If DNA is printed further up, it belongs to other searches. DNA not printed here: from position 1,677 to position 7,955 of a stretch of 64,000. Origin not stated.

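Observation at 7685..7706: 22-nt poly-G/C tract in the junction between the two giant genes: candidate phase-variation switch for the downstream paralog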

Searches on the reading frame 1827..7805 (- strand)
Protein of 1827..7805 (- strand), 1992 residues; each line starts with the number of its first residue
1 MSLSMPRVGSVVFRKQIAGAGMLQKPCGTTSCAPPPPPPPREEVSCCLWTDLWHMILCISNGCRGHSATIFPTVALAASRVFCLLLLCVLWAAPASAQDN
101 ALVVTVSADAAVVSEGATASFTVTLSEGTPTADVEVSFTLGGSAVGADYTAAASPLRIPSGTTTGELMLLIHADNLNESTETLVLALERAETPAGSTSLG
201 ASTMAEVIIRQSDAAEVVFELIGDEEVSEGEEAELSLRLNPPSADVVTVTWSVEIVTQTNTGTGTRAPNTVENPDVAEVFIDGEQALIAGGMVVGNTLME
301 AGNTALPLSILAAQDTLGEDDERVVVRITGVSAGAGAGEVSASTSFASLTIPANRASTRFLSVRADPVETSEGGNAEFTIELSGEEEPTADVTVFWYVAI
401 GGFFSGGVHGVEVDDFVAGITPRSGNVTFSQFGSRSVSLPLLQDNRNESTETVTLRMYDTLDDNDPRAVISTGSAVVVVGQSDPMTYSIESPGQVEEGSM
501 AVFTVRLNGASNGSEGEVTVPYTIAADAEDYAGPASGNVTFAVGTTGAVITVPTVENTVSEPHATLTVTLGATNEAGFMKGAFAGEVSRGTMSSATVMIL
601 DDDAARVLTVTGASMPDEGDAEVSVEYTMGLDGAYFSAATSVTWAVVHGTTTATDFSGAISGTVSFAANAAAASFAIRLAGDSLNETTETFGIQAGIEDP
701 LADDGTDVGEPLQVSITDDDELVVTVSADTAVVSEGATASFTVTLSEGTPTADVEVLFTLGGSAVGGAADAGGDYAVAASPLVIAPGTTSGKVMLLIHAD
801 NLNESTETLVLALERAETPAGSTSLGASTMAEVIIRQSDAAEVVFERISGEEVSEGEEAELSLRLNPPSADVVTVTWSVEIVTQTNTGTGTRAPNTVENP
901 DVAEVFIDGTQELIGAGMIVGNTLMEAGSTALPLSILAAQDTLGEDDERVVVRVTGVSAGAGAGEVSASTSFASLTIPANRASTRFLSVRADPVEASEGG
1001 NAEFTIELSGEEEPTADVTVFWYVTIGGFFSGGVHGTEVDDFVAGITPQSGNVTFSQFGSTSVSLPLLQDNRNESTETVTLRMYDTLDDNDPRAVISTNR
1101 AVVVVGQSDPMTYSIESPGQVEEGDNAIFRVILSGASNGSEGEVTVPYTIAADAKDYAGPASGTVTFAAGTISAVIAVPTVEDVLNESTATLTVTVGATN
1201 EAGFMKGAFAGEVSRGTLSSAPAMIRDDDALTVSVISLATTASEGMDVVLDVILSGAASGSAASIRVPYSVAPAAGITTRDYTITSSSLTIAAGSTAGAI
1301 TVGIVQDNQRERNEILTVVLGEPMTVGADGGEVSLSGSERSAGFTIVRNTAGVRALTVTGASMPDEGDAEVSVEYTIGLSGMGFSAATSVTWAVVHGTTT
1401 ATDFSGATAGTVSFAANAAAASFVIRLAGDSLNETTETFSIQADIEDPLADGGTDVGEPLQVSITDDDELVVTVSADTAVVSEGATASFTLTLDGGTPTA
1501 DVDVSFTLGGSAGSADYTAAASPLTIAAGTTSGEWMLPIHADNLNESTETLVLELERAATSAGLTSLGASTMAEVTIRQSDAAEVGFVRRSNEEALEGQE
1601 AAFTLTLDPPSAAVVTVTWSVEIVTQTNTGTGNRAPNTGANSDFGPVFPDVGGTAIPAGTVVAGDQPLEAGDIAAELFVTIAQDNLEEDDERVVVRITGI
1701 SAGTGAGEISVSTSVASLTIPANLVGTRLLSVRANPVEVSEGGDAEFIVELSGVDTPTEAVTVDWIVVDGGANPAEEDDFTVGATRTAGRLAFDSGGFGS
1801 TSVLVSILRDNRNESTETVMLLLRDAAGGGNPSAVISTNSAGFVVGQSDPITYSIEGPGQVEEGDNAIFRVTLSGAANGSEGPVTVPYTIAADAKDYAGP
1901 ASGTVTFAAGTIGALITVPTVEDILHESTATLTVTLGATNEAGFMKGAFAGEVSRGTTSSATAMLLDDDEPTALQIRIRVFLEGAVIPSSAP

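Call 10: search_protein_families(library=pfam, proteins=[window:1830-7643:-], max_evalue=0.01)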
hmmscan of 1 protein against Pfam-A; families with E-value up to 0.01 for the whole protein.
window:1830-7643:- (1938 aa): 4 families
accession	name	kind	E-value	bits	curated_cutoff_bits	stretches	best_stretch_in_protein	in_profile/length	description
PF03160.20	Calx-beta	-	1.3e-58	196.7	27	8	664-785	1-119/119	Calx-beta domain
PF07679.22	I-set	-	2.1e-05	24.9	23.7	0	937-961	7-31/90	Immunoglobulin I-set domain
PF21160.3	PrkC-like_PASTA-like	-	0.00079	20.2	27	0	1427-1452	50-74/74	Serine/threonine protein kinase-like, C-terminal PASTA-like domain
PF09222.16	Fim-adh_lectin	-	0.0045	17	25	0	275-326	88-139/171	Fimbrial adhesin F17-AG, lectin domain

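Call 11: search_protein_families(library=ncbifam, proteins=[window:1830-7643:-], max_evalue=0.01)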
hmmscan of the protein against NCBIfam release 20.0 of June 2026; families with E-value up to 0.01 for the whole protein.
window:1830-7643:- (1938 aa): 4 families
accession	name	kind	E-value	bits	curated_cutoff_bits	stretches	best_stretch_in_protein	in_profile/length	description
TIGR00845.1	caca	equivalog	4e-20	71.2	679.85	2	1100-1275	442-619/921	sodium/calcium exchanger 1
NF007942.0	PRK10660.1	equivalog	1.7e-05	23.8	606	0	115-149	115-149/439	tRNA lysidine(34) synthetase TilS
NF009970.0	PRK13435.1-1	equivalog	0.00097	19.1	143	0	1493-1573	8-87/125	response regulator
NF000722.0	PRK00042.2-1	equivalog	0.0048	16.2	293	0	1118-1169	42-89/256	triose-phosphate isomerase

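Call 12: find_encoding_contigs(protein=window:1827-7643:-, flank=10000, max_places=10)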
Protein window:1827-7643:- (1938 aa): no gene with exactly this product is on record in the collection.

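Call 13: find_encoding_contigs(protein=window:1827-7805:-, flank=10000, max_places=10)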
Protein window:1827-7805:- (1992 aa): no gene with exactly this product is on record in the collection.
